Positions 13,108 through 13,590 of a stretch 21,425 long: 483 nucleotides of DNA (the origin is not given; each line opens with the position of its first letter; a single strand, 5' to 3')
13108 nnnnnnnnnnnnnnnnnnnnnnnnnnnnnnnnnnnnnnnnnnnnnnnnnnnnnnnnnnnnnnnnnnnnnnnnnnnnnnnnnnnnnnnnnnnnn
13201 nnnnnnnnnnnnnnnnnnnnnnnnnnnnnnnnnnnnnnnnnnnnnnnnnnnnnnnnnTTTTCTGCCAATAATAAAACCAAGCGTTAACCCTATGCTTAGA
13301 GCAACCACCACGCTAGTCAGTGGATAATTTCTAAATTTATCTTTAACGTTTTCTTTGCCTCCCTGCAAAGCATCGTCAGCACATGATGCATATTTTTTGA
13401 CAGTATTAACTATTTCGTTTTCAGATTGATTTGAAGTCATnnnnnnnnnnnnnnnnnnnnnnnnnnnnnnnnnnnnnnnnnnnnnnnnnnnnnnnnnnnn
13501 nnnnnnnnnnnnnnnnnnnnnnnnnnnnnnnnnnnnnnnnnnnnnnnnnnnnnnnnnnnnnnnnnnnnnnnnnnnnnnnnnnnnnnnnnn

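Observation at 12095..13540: AT-rich cargo island downstream of Q: Shine-Dalgarno-led micro-ORFs, a strong terminator and a convergent DUF883-like tail-anchored protein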

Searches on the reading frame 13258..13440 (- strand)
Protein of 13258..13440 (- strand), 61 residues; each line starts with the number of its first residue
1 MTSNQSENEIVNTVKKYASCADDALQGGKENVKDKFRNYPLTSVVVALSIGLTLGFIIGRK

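Call 10: search_protein_families(library=pfam, max_evalue=1, proteins=[window:13258-13440:-])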
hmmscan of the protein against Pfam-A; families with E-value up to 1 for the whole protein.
seq(61 aa): 1 family
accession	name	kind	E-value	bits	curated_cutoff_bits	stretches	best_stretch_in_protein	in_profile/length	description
PF19029.5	DUF883_C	-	0.14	12.3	27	1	40-61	9-30/30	DUF883 C-terminal glycine zipper region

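Call 11: search_protein_families(library=ncbifam, max_evalue=1, proteins=[window:13258-13440:-])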
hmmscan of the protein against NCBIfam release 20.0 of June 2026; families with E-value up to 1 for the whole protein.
seq(61 aa): 1 family
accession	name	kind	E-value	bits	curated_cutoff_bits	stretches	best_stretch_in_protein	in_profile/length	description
NF002503.0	PRK01844.1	equivalog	0.086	12.8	135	1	45-61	11-27/73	YneF family protein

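Call 27: find_homologous_proteins(query=window:13258-13440:-, max_evalue=0.01)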
Query seq(61 aa) (61 aa): 2 proteins with E <= 0.01 among 3 candidates.
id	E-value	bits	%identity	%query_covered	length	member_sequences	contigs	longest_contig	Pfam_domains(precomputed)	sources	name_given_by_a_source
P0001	4.3e-31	122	100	100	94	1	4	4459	-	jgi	-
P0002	9.5e-31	121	98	100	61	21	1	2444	-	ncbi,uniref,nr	ncbi:hypothetical protein [Escherichia coli]|uniref:hypothetical protein n=1 Tax=Escherichia coli Ta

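Call 33: search_protein_representatives(protein=window:13258-13440:-)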
Query: 61 residues. Proteins with E-value up to 0.001 (for the whole library): 8; up to 1e-10: 4; up to 1e-30: 2. The best 8 are listed.
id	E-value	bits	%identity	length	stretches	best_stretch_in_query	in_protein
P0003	1.3e-64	225.1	40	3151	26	15-49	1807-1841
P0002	3.0e-31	121.0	98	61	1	1-61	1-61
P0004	6.8e-11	57.4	50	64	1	4-61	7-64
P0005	7.2e-11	57.4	47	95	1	3-61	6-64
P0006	9.5e-08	47.6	33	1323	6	19-49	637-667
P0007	1.5e-06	43.9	36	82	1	4-61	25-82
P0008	1.3e-04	37.9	24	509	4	10-58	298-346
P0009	4.6e-04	36.1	-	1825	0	-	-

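Call 37: search_protein_families(library=pfam, max_evalue=1, proteins=[P0004, P0005, P0007, P0008])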
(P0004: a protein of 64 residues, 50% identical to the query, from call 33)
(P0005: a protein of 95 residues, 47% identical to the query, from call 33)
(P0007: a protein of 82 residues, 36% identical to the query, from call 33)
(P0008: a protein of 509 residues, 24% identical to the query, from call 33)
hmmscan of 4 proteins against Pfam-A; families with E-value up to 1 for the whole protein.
P0004 (64 aa): 3 families
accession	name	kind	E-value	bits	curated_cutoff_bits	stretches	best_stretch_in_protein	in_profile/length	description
PF19029.5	DUF883_C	-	0.011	15.8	27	1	45-64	11-30/30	DUF883 C-terminal glycine zipper region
PF14372.11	hAT-like_RNase-H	-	0.21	12.3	27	1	14-47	19-52/100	hAT-like transposase, RNase-H fold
PF07589.16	PEP-CTERM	-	0.4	11.3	20.7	1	43-64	5-23/24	PEP-CTERM motif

P0005 (95 aa): 3 families
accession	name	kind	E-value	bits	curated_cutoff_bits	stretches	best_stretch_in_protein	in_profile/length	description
PF19029.5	DUF883_C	-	0.0048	17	27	1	45-64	11-30/30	DUF883 C-terminal glycine zipper region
PF11157.13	DUF2937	-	0.032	14.5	25.3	1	2-42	45-86/162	Protein of unknown function (DUF2937)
PF11429.13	Colicin_D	-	0.11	13.3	25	1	6-63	19-74/84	Colicin D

P0007 (82 aa): 2 families
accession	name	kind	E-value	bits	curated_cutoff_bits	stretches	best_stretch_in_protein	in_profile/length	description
PF19029.5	DUF883_C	-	0.2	11.8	27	1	61-82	9-30/30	DUF883 C-terminal glycine zipper region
PF11421.13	Synthase_beta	-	0.25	12.5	22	1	47-81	12-47/47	ATP synthase F1 beta subunit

P0008 (509 aa): 6 families
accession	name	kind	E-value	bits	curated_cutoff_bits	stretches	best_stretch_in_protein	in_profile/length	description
PF16015.10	Promethin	-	0.00051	20.3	27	0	255-282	11-38/106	Promethin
PF17279.8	DUF5344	-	0.016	16.2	27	0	209-269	20-80/87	Family of unknown function (DUF5344)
PF14357.11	DUF4404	-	0.039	15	27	0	369-432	2-69/83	Domain of unknown function (DUF4404)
PF09991.14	DUF2232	-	0.064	12.8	27.8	1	273-400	39-158/290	Predicted membrane protein (DUF2232)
PF19793.4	DUF6277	-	0.51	11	32.8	0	380-421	11-52/117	Family of unknown function (DUF6277)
PF00038.26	Filament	-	0.63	10.1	40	1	357-420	157-219/313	Intermediate filament protein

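Call 38: find_homologous_proteins(query=A4, max_evalue=0.01)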
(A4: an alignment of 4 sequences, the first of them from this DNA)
Query A4 (4 sequences) (61 aa, profile of the alignment): 11 proteins with E <= 0.01 among 109 candidates.
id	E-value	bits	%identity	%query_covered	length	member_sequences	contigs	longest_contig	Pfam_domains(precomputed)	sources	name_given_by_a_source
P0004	3.2e-33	131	51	93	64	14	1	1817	-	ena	-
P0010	9.1e-33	130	52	98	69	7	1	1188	-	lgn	-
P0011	1.0e-32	130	48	98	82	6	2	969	-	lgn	-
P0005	1.8e-32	129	47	98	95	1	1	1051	-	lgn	-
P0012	2.8e-32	128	53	98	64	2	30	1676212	-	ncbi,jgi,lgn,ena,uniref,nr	ncbi:ElaB/YqjD/DUF883 family membrane-anchored ribosome-binding protein [Leclercia sp. 1548]|jgi:hyp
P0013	1.2e-31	126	57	92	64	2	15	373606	-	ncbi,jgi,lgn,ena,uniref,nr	ncbi:hypothetical protein D3C75_229780 [compost metagenome]|jgi:ElaB/YqjD/DUF883 family membrane-anc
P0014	2.8e-31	125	53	98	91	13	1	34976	-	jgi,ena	-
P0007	3.6e-29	118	36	95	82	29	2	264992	-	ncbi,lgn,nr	ncbi:TPA: CsbD family protein [Enterobacter mori]|nr:CsbD family protein [Enterobacter mori]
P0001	7.4e-29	117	100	100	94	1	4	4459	-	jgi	-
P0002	3.4e-28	115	98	100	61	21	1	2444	-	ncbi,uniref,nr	ncbi:hypothetical protein [Escherichia coli]|uniref:hypothetical protein n=1 Tax=Escherichia coli Ta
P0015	4.0e-23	99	41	95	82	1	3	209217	-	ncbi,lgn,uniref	ncbi:hypothetical protein ACLEVJ_20485 [Enterobacter ludwigii]|uniref:hypothetical protein n=1 Tax=E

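Call 39: find_encoding_contigs(protein=P0012, flank=5000, max_places=4)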
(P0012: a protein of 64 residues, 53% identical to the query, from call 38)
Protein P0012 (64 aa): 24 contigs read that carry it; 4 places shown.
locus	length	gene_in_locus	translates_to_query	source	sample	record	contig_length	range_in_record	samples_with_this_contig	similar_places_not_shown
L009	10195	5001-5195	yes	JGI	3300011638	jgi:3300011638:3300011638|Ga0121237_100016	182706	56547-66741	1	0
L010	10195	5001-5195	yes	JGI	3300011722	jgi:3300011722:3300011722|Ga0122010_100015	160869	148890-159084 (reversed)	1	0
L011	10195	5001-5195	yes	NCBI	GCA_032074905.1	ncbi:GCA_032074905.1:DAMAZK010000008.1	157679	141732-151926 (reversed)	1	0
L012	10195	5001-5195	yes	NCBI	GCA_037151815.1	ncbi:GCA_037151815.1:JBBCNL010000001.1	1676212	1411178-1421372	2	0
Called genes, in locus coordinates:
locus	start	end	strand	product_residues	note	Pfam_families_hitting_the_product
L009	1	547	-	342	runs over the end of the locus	PF00356:LacI, PF00532:Peripla_BP_1, PF13407:Peripla_BP_4, PF13377:Peripla_BP_3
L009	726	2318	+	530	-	PF02378:PTS_EIIC, PF00367:PTS_EIIB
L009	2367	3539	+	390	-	PF00155:Aminotran_1_2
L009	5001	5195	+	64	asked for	-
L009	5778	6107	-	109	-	-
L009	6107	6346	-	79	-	-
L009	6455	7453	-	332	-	PF13884:Peptidase_S74 (weak)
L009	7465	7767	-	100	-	-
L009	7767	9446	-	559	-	-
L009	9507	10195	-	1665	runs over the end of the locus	PF24801:FNIII-A_GpJ, PF09327:Phage_Tail_Tip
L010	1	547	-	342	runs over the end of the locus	PF00356:LacI, PF00532:Peripla_BP_1, PF13407:Peripla_BP_4, PF13377:Peripla_BP_3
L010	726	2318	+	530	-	PF02378:PTS_EIIC, PF00367:PTS_EIIB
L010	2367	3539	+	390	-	PF00155:Aminotran_1_2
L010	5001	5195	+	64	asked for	-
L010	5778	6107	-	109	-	-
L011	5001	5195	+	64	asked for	-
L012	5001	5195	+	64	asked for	-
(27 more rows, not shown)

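Call 40: find_encoding_contigs(protein=P0013, flank=5000, max_places=3)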
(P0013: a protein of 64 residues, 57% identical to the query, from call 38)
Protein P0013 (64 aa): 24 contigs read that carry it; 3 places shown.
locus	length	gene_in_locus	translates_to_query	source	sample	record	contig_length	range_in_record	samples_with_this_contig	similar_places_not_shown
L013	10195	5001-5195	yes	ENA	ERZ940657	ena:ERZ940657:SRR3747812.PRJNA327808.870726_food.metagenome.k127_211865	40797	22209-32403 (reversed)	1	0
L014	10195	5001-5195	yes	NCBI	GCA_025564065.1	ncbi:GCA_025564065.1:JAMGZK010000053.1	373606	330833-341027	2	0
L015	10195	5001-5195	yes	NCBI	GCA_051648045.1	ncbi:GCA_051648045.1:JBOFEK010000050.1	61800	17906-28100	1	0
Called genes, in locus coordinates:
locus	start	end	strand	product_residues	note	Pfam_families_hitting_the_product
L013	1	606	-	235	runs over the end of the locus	PF00117:GATase (weak)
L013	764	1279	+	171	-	PF04463:2-thiour_desulf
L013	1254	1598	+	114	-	PF04343:DUF488, PF22751:DUF488-N3a, PF22752:DUF488-N3i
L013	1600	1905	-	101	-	-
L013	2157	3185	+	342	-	PF01590:GAF, PF13185:GAF_2, PF00990:GGDEF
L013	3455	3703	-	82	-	PF04226:Transgly_assoc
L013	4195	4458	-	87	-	-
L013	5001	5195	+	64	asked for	-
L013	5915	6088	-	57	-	PF08178:GnsAB_toxin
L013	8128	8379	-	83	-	-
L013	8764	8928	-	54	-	PF00180:Iso_dh (weak)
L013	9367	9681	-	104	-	-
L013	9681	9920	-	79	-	-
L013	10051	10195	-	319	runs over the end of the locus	PF13884:Peptidase_S74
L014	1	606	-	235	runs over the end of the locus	PF00117:GATase (weak)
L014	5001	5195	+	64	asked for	-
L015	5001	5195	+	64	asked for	-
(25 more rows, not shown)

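Call 53: search_protein_families(library=pfam, max_evalue=0.01, proteins=[P0012, P0013, P0015])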
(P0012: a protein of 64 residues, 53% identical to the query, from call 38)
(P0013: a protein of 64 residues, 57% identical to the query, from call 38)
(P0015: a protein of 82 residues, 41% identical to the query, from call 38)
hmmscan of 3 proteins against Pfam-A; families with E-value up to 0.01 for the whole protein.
P0012 (64 aa): 1 family
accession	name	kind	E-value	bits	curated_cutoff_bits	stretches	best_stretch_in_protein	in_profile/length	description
PF19029.5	DUF883_C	-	0.0087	16.1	27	0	45-64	11-30/30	DUF883 C-terminal glycine zipper region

P0013 (64 aa): 1 family
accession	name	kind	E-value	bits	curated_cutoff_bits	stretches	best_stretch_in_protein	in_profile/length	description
PF19029.5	DUF883_C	-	0.0089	16.1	27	0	45-64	11-30/30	DUF883 C-terminal glycine zipper region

P0015 (82 aa): 0 families

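Call 62: predict_structure(alignment_id=A8)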
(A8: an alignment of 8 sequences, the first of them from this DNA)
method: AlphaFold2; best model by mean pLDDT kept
length: 61 residues; sequences in the alignment: 8
mean_pLDDT: 66.5   pTM: 0.25
mean pLDDT of the five models: 66.5, 61.0, 59.2, 58.2, 57.1
residues with pLDDT >= 90: 0; 70-90: 23; 50-70: 37; < 50: 1
segments of 3 or more residues with pLDDT < 50: none
pLDDT, mean of each block of 10 residues (from residue 1): 59 73 63 61 69 74 56
secondary structure, 60 per line:
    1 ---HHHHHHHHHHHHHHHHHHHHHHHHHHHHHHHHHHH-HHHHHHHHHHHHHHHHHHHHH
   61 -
elements in order: H4-38 H40-60

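Call 64: search_protein_families(library=phrogs, max_evalue=0.1, proteins=[window:13258-13440:-, P0012])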
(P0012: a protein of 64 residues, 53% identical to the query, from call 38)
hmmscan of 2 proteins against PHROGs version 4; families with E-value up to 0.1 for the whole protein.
seq(61 aa): 1 family
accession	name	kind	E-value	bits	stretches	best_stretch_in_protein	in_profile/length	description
phrog_11629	-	unknown function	4.8e-47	158.8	1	1-61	1-61/61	-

P0012 (64 aa): 1 family
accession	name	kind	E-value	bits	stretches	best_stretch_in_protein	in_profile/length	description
phrog_11629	-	unknown function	1.8e-20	73.7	1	6-64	3-61/61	-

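Call 65: search_protein_families(library=padloc, max_evalue=0.1, proteins=[window:13258-13440:-, P0012])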
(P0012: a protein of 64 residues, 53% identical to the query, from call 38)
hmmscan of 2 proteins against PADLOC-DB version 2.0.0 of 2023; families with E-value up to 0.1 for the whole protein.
seq(61 aa): 0 families

P0012 (64 aa): 0 families

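Call 73: find_encoding_contigs(protein=P0007, flank=6000, max_places=2)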
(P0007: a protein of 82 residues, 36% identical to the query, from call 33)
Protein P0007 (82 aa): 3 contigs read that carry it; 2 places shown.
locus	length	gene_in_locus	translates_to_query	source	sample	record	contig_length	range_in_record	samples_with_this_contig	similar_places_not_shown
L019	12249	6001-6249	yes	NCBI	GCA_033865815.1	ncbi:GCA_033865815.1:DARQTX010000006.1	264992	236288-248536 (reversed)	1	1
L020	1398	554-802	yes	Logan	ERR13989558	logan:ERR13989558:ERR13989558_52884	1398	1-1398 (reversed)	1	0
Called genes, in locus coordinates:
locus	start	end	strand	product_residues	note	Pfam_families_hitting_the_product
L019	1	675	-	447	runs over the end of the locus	PF25145:NfeD1b_N, PF01343:Peptidase_S49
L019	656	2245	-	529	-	PF05136:Phage_portal_2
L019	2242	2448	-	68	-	PF02831:gpW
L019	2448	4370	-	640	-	PF05876:GpA_ATPase, PF20454:GpA_nuclease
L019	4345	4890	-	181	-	PF07471:Phage_Nu1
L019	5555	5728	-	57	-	PF08178:GnsAB_toxin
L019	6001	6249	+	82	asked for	-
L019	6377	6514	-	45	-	-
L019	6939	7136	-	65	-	-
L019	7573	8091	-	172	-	-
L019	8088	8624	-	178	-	PF00959:Phage_lysozyme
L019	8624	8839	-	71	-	PF04971:Phage_holin_2_1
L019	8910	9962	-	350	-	PF01555:N6_N4_Mtase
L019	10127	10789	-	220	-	-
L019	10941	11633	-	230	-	PF06323:Phage_antiter_Q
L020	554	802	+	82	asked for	-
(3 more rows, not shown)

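Call 74: find_encoding_contigs(protein=P0002, flank=6000, max_places=4)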
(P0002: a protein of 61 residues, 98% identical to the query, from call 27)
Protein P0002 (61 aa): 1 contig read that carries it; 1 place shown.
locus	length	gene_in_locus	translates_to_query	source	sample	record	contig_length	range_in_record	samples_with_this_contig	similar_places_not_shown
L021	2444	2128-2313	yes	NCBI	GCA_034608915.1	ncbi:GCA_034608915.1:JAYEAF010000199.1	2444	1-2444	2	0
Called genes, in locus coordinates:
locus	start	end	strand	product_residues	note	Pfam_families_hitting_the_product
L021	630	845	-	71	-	PF00313:CSD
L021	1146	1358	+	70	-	PF00313:CSD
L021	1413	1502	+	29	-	PF23697:YnfS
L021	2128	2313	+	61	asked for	-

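Call 76: search_protein_families(library=ncbifam, max_evalue=1, proteins=[P0012, P0013, P0007])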
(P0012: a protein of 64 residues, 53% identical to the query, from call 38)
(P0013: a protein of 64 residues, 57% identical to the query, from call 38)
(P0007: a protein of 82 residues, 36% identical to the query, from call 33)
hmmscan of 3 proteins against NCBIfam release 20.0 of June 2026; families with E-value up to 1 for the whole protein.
P0012 (64 aa): 0 families

P0013 (64 aa): 2 families
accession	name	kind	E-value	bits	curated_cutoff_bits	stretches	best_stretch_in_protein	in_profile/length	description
TIGR03927.1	T7SS_EssA_Firm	equivalog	0.0098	15.8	32.45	1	1-62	81-141/151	type VII secretion protein EssA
TIGR01544.1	HAD-SF-IE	hypoth_equivalog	0.085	11.9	256.95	1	12-56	111-156/283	HAD-IE family hydrolase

P0007 (82 aa): 0 families

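Call 80: find_related_loci(query=A8, collection=viral_contigs, flank=5000)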
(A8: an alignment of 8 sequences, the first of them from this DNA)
Query A8 (61 aa) in viral_contigs; peptide patterns used: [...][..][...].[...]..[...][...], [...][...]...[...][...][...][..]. (x = any residue, [..] = any of these).
314 stretches matched a pattern; 33 encode a relative of the query (tblastn E <= 1e-3); 32 distinct loci.
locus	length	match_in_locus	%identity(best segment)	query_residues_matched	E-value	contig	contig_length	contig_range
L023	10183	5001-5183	100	1-61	5e-38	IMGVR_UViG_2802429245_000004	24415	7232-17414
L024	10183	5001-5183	100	1-61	5e-38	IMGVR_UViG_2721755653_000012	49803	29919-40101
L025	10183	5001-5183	100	1-61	5e-38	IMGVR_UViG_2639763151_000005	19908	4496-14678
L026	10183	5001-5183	100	1-61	5e-38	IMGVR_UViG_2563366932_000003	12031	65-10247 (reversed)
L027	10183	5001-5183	100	1-61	5e-38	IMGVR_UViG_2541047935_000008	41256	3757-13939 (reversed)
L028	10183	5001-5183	100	1-61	5e-38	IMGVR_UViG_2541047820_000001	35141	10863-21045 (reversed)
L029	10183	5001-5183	100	1-61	5e-38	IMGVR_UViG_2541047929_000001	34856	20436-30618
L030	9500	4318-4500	100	1-61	5e-38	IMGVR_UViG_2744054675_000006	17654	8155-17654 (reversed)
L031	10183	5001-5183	100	1-61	5e-38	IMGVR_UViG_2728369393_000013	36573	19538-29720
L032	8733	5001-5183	100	1-61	5e-38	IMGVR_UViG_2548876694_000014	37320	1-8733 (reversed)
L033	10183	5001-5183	98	1-61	2e-37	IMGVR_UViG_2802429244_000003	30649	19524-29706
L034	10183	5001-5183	98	1-61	2e-37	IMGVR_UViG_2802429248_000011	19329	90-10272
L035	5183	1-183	98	1-61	3e-37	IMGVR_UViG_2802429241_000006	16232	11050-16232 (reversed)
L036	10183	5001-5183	97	1-61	1e-36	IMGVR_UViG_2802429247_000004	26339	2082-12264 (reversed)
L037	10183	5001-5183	100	1-61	5e-38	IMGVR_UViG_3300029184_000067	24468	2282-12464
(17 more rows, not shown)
